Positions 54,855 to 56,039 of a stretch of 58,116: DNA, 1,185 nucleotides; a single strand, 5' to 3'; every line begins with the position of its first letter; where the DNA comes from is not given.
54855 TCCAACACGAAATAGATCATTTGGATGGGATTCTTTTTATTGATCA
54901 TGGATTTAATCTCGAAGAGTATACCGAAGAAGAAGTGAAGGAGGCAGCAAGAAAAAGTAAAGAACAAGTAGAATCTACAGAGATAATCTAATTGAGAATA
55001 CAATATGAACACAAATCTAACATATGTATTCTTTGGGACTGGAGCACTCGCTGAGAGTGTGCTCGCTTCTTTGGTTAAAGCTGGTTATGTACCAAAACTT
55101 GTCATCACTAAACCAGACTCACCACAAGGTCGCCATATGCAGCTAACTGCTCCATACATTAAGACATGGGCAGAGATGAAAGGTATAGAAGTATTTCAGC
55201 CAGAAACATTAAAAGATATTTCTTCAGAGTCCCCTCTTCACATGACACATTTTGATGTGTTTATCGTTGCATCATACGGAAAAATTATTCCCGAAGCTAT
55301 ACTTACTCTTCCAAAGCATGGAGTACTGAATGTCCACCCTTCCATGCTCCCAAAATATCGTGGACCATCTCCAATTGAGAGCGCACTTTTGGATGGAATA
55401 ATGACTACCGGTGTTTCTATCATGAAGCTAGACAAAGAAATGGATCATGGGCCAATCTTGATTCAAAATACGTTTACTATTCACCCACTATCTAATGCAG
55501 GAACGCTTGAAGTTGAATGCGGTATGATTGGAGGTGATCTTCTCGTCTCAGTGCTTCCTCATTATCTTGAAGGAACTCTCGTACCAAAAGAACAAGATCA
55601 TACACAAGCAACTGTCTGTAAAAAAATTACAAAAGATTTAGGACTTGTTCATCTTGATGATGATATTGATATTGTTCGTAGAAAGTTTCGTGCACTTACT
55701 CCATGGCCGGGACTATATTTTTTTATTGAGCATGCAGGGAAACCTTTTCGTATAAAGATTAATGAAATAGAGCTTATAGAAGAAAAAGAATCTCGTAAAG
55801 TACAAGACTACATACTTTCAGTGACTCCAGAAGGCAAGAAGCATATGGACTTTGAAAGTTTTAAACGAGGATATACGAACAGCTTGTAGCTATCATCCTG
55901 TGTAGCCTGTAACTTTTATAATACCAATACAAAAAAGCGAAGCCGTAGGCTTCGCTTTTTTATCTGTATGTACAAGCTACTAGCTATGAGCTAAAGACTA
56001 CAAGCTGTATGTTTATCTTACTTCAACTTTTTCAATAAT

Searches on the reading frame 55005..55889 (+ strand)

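Call 36: search_protein_families(library=pfam, proteins=[window:55005-55889:+], max_evalue=0.001)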
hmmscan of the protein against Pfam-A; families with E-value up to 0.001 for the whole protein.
window:55005-55889:+ (294 aa): 2 families
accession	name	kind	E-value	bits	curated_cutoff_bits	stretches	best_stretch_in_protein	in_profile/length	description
PF00551.24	Formyl_trans_N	-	1.1e-31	110.4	26.1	1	9-183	5-180/181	Formyl transferase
PF02911.23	Formyl_trans_C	-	1.3e-07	32.2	21.1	1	207-263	1-53/100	Formyl transferase, C-terminal domain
